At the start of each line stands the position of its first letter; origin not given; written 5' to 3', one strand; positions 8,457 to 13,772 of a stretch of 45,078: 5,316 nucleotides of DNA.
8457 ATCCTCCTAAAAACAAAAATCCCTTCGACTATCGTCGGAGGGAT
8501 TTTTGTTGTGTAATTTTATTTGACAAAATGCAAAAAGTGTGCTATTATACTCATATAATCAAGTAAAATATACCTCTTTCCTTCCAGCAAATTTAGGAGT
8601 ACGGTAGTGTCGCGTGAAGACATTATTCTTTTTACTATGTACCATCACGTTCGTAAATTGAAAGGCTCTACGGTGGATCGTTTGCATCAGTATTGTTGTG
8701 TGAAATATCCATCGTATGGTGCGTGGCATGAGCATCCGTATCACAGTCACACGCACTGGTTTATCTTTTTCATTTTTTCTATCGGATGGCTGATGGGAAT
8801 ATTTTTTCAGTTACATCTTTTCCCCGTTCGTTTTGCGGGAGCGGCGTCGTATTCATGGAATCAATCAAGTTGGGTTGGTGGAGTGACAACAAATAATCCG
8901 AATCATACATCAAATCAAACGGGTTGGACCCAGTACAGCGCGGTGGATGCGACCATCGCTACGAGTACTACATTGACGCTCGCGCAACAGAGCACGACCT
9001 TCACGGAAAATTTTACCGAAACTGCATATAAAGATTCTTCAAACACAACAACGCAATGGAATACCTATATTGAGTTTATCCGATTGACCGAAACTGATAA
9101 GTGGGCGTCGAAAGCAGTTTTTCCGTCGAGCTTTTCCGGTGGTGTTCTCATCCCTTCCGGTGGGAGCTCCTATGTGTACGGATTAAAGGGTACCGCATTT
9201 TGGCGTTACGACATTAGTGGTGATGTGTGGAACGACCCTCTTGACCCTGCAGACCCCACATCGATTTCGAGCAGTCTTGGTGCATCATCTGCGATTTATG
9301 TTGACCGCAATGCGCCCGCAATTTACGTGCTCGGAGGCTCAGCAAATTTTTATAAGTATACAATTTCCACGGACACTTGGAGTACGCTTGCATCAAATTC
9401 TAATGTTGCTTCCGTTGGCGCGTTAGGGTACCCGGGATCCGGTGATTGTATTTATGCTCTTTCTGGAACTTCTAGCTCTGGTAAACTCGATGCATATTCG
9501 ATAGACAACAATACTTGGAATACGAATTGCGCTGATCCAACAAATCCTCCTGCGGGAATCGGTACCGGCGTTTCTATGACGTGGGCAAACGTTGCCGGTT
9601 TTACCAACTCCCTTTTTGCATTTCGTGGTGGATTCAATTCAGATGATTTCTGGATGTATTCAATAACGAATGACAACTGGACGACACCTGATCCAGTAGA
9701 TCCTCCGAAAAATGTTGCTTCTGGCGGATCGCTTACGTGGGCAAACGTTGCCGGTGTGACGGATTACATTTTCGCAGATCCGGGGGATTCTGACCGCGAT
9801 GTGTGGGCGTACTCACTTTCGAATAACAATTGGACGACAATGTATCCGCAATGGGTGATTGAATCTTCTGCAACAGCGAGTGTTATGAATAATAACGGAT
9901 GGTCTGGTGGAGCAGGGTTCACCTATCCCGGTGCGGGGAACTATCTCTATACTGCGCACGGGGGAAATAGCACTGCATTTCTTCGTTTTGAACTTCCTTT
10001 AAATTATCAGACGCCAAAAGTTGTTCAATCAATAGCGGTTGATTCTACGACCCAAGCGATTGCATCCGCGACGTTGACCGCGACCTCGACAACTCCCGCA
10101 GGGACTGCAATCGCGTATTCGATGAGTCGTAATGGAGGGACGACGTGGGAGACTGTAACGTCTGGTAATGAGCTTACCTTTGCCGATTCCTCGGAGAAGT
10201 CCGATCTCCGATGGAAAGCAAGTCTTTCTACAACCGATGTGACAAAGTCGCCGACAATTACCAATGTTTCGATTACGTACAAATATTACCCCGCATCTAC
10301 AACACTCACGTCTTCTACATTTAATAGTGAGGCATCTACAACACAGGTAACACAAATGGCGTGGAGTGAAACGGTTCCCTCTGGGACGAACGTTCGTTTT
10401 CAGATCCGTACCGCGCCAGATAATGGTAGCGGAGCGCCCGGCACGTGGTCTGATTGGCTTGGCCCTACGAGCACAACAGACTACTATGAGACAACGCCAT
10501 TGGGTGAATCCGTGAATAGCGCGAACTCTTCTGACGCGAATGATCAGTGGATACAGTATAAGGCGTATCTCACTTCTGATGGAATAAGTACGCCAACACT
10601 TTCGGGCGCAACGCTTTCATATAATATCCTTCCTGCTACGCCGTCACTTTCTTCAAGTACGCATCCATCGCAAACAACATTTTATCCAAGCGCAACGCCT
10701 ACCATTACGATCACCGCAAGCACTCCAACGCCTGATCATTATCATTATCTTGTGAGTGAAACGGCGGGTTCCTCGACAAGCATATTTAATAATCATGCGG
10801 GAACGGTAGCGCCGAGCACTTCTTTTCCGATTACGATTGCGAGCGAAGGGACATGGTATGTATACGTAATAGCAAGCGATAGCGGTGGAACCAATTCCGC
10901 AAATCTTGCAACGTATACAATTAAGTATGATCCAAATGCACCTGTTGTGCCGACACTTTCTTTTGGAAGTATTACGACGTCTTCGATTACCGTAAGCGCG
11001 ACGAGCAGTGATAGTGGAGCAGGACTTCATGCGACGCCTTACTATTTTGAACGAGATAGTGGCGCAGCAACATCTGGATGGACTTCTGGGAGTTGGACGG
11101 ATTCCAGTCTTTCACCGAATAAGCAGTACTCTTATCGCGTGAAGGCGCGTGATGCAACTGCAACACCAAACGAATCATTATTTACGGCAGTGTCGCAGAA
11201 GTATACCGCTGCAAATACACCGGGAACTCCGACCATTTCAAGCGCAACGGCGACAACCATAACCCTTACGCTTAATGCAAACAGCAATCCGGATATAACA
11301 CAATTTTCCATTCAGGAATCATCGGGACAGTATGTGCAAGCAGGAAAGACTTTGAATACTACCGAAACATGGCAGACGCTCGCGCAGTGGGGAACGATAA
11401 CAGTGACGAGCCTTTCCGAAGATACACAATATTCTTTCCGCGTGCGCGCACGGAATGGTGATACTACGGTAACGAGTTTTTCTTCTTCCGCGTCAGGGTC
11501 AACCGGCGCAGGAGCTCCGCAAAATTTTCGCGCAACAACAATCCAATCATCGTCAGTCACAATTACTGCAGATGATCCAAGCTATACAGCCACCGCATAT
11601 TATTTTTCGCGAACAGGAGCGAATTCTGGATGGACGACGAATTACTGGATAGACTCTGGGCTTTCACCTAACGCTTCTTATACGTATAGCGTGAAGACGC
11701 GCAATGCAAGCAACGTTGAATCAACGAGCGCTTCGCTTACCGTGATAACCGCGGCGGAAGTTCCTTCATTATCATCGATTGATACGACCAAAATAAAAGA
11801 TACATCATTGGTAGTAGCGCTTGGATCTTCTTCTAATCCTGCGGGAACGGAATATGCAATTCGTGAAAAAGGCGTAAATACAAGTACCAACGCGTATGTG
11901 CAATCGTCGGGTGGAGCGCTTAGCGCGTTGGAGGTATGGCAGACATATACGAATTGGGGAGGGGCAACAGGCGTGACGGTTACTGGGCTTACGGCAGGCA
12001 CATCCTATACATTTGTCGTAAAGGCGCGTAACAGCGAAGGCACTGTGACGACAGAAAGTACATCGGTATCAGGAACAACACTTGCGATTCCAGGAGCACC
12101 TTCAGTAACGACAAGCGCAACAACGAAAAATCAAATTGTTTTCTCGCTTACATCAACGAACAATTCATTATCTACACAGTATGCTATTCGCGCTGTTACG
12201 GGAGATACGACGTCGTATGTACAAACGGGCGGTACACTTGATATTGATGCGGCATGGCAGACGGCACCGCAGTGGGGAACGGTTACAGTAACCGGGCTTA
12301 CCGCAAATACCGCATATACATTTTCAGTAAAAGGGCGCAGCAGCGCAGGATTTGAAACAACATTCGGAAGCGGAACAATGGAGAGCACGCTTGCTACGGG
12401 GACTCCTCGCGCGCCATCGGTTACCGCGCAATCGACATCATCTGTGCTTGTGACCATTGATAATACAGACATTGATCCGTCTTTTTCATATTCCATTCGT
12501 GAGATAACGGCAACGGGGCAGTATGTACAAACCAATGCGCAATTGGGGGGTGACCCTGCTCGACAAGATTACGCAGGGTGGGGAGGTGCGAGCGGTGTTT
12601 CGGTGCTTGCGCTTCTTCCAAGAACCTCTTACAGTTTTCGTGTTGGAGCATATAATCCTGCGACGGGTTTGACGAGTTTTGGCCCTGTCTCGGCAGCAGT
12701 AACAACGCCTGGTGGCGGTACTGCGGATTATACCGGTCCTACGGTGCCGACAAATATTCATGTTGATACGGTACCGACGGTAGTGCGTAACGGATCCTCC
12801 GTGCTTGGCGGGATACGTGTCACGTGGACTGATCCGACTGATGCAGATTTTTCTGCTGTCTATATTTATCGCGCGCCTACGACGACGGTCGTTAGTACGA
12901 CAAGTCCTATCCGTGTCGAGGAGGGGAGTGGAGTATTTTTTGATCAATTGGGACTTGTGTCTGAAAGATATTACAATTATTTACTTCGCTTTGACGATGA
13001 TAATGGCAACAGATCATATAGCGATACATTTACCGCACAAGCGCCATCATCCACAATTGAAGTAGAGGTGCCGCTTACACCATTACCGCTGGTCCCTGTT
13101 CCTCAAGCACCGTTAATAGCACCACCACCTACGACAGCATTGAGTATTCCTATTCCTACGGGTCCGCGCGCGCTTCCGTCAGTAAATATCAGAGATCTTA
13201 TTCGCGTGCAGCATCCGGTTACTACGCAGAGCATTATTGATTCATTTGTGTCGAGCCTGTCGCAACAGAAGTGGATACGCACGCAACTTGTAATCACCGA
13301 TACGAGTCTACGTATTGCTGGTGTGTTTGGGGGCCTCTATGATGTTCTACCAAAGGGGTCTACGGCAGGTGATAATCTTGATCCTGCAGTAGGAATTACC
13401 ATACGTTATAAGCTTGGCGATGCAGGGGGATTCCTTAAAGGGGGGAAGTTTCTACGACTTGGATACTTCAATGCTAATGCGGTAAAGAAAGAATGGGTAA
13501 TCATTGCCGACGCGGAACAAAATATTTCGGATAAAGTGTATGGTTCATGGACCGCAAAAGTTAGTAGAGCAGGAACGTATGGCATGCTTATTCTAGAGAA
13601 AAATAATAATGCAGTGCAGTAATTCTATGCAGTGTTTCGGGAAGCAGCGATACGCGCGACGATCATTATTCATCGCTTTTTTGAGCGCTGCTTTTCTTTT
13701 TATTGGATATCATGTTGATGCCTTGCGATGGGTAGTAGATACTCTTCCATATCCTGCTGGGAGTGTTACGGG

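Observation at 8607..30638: Three translationally coupled giant ORFs (7,347 codons, 22 kb) forming one surface-protein operon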

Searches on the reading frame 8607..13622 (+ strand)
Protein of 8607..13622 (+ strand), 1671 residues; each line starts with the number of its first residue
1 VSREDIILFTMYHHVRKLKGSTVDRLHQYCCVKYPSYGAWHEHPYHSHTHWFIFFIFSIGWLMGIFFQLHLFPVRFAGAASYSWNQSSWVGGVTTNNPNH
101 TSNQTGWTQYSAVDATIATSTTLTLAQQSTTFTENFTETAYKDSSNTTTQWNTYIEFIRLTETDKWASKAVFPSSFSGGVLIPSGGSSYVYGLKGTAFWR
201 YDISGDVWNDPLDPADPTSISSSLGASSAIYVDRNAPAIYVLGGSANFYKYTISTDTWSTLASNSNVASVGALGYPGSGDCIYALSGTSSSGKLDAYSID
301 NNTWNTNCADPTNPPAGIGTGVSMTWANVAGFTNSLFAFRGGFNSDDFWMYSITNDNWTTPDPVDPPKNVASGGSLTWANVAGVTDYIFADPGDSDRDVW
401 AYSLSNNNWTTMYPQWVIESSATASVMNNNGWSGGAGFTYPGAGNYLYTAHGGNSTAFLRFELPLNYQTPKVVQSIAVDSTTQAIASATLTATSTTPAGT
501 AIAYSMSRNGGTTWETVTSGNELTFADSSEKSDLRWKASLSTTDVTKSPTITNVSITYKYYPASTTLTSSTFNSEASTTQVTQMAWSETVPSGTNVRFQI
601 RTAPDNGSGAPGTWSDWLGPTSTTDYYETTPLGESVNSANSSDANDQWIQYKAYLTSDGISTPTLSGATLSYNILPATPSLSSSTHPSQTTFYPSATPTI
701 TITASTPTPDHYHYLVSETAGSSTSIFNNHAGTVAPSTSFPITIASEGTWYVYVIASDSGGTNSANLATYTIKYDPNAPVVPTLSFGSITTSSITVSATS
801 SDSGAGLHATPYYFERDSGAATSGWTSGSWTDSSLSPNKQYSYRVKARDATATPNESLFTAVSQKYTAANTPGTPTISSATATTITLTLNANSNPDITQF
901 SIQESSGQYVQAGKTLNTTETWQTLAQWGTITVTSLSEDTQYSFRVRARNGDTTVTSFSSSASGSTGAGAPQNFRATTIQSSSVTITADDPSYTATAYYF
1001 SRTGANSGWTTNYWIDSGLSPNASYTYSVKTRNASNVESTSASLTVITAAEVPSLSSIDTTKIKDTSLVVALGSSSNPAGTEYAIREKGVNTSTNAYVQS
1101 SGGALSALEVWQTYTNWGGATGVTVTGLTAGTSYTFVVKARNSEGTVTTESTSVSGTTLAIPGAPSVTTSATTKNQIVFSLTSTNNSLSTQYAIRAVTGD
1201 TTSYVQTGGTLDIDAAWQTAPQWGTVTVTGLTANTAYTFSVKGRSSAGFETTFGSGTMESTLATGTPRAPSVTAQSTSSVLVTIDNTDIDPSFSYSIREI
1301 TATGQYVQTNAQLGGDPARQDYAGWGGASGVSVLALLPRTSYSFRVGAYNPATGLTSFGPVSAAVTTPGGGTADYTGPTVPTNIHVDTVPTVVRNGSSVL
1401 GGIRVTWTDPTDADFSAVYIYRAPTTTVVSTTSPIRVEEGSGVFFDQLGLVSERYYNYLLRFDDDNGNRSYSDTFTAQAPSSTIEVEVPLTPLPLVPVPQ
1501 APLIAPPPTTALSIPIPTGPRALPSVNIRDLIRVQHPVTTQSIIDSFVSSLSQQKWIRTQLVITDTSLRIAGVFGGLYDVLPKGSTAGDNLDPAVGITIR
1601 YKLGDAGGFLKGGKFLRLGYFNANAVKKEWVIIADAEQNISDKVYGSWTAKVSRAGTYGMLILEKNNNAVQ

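Call 9: search_protein_families(library=pfam, proteins=[window:8607-13622:+], max_evalue=0.01)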
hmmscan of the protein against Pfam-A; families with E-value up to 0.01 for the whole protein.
window:8607-13622:+ (1671 aa): 4 families
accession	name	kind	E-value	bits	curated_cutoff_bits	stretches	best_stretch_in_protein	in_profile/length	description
PF00041.27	fn3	-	2e-20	73.2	25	3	871-954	2-74/84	Fibronectin type III domain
PF25059.1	FN3_DSCAM-DSCAML_C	-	2.5e-07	31.4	39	0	1110-1152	34-76/89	DSCAM/DSCAML C-terminal Fn3-like domain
PF13964.12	Kelch_6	-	0.0019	18.6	25.3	0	279-314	11-49/50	Kelch motif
PF13415.12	Kelch_3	-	0.0047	17.5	22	0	392-411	13-32/48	Galactose oxidase, central domain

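Call 67: search_solved_structures(query=window:8607-13619:+, max_evalue=0.01)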
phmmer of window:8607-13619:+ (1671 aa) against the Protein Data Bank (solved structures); distinct sequences matched with E-value up to 0.01: 3.
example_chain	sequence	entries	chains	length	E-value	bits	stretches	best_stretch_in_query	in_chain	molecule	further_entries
4yfe_A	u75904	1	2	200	0.006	17.4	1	871-992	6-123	Receptor-type tyrosine-protein phosphatase delta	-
6gvl_A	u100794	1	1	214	0.0061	17.4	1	1119-1250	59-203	Integrin beta-4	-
6gvk_A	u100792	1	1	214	0.0076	17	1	1119-1250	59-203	Integrin beta-4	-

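Call 69: search_protein_families(library=ncbifam, proteins=[window:8607-13622:+], max_evalue=0.001)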
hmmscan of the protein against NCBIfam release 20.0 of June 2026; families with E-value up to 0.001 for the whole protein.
window:8607-13622:+ (1671 aa): 0 families

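Call 78: find_encoding_contigs(protein=window:8637-13622:+, flank=10000, max_places=5)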
Protein window:8637-13622:+ (1661 aa): no gene with exactly this product is on record in the collection.

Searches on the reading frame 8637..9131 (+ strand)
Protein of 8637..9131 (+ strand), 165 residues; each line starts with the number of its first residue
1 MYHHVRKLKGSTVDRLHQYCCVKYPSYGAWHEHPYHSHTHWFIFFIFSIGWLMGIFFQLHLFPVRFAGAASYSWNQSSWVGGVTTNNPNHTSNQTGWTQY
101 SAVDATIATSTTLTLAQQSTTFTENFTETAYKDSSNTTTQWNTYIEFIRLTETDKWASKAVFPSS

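Call 26: find_homologous_proteins(query=window:8637-9131:+, max_evalue=0.001)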
Query window:8637-9131:+: 35 candidates shared short words with the query, none scored E <= 0.001.

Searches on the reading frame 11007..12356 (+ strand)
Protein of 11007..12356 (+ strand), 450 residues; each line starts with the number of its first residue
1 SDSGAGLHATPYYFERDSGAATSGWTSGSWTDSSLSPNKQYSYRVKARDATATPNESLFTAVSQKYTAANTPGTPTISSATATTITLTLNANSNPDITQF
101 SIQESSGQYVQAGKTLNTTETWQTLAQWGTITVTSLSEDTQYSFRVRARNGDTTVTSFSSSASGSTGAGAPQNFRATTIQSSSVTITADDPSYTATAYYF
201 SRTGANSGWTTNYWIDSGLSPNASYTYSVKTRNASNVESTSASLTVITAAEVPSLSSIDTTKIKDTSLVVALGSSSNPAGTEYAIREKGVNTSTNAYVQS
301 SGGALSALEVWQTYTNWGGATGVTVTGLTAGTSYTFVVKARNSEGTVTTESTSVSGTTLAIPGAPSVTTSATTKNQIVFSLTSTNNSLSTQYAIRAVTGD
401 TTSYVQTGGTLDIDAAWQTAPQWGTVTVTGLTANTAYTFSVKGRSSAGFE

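Call 29: search_protein_families(library=pfam, proteins=[window:11007-12356:+], max_evalue=0.1)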
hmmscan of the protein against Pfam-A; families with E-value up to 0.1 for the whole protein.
window:11007-12356:+ (450 aa): 7 families
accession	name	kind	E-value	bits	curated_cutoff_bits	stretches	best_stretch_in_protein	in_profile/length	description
PF00041.27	fn3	-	3e-24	85.5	25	4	71-154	2-74/84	Fibronectin type III domain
PF16656.11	Pur_ac_phosph_N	-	1e-09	39.2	30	2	78-158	9-91/93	Purple acid Phosphatase, N-terminal domain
PF25059.1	FN3_DSCAM-DSCAML_C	-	1.6e-08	35.2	39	2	310-352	34-76/89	DSCAM/DSCAML C-terminal Fn3-like domain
PF21605.3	CRLF2-like_D2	-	1.5e-07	31.9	27.3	0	120-155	40-76/94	Cytokine receptor-like factor 2-like, D2 domain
PF09294.16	Interfer-bind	-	0.0012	19.5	21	0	107-159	40-95/104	Interferon-alpha/beta receptor, fibronectin type III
PF25788.1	Ig_Rha78A_N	-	0.015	16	27.4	0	130-167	65-102/105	Rha78A-like, N-terminal immunoglobulin domain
PF10179.15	NDNF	-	0.025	15.1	27.3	0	118-157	78-117/127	Neuron-derived neurotrophic factor, first Fn(III) domain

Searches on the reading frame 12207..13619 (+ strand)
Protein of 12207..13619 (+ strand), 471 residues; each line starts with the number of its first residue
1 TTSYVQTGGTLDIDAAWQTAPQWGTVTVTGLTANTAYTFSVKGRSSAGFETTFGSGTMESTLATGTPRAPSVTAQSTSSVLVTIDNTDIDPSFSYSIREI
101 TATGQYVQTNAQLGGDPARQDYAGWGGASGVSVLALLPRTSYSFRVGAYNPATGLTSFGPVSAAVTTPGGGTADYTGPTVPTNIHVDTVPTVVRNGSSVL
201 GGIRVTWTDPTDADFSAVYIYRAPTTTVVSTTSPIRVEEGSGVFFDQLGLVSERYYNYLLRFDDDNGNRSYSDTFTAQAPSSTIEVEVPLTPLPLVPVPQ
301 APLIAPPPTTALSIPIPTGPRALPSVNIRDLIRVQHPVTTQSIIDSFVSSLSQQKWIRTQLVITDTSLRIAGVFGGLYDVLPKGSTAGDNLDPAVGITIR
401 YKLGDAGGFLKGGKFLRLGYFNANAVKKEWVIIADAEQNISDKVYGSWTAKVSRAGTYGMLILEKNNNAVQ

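Call 29: search_protein_families(library=pfam, proteins=[window:12207-13619:+], max_evalue=0.1)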
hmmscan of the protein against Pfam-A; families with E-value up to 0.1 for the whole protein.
window:12207-13619:+ (471 aa): 3 families
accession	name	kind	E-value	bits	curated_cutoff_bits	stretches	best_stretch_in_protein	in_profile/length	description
PF00041.27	fn3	-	5.5e-09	36.6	25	1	23-50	48-75/84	Fibronectin type III domain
PF16656.11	Pur_ac_phosph_N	-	0.0017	19.3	30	0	25-46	62-83/93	Purple acid Phosphatase, N-terminal domain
PF25059.1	FN3_DSCAM-DSCAML_C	-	0.0053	17.5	39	0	23-51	44-72/89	DSCAM/DSCAML C-terminal Fn3-like domain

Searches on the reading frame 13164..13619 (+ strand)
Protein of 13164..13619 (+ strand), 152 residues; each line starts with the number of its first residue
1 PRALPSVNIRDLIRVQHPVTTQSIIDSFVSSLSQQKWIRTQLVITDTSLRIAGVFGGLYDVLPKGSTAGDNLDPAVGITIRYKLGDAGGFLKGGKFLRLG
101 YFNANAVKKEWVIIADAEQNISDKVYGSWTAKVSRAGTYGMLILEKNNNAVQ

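Call 29: search_protein_families(library=pfam, proteins=[window:13164-13619:+], max_evalue=0.1)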
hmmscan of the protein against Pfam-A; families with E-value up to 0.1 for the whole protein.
window:13164-13619:+ (152 aa): 1 family
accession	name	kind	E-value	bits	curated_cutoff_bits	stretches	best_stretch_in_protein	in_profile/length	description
PF07831.19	PYNP_C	-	0.074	13.2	27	0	67-86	23-42/75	Pyrimidine nucleoside phosphorylase C-terminal domain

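Call 76: search_protein_representatives(alignment_id=A3)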
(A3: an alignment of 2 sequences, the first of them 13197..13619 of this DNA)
Query: 2 sequences, 168 profile positions. Proteins with E-value up to 0.001 (for the whole library): 9; up to 1e-10: 5; up to 1e-30: 2. The best 9 are listed.
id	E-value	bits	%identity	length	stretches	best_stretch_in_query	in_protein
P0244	4.6e-67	241.5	-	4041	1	17-168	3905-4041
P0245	7.3e-67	240.8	-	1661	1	1-148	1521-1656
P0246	2.1e-17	79.9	-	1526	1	13-145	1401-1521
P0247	3.8e-16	75.8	-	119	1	33-146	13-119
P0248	1.4e-14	70.7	-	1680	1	37-146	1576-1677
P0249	6.0e-10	55.6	-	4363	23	122-142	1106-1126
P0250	1.7e-08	50.9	-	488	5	22-49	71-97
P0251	4.4e-04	36.6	-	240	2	102-158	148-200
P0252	8.2e-04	35.7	-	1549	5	35-84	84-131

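Call 80: find_encoding_contigs(protein=P0248, flank=10000, max_places=3)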
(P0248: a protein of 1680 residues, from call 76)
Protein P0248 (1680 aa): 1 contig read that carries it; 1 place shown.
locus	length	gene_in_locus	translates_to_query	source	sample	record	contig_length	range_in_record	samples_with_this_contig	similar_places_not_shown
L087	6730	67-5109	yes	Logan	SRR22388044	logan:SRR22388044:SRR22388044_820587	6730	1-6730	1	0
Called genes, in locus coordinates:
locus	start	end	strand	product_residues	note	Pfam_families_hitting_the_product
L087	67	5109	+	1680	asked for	PF23389:Beta-prop_WDR19_1st (faint), PF10282:Lactonase (weak), PF00041:fn3 (faint)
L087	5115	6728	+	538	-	?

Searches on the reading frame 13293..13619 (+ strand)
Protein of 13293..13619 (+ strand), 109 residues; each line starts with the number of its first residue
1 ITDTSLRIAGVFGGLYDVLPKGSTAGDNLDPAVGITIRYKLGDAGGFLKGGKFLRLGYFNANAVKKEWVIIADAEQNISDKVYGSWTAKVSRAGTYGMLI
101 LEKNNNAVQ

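Call 101: search_solved_structures(query=A6, max_evalue=10)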
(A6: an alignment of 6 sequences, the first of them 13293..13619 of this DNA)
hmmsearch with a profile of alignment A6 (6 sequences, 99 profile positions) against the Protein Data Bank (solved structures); distinct sequences matched with E-value up to 10: 4.
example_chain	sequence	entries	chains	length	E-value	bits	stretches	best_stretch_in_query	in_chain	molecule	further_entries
7on8_A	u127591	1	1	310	0.00011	25.8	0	54-68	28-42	SAKe6AR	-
2xn4_A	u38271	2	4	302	0.19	15.4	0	53-71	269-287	KELCH-LIKE PROTEIN 2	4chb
6m6z_A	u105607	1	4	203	0.65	13.7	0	43-70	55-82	TMH4C4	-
7biz_A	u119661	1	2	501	1.1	12.9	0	40-81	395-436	Cell surface protein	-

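Call 102: search_protein_families(library=pfam, alignment_id=A6, max_evalue=10)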
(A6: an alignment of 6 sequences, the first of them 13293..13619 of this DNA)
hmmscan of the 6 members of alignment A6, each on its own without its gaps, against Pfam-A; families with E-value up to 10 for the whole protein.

A. member 1, window:13293-13619:+ (109 aa): 1 family
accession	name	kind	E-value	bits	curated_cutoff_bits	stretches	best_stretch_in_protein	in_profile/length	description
PF07831.19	PYNP_C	-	0.043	13.9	27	1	24-44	23-43/75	Pyrimidine nucleoside phosphorylase C-terminal domain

B. families by the number of members that match (of 6 scanned): 4 families
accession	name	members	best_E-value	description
PF07831.19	PYNP_C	1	0.043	Pyrimidine nucleoside phosphorylase C-terminal domain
PF19661.4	DUF6164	1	0.13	Family of unknown function (DUF6164)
PF13380.12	CoA_binding_2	1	0.18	CoA binding domain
PF07823.17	CPDase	1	0.2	Cyclic phosphodiesterase-like protein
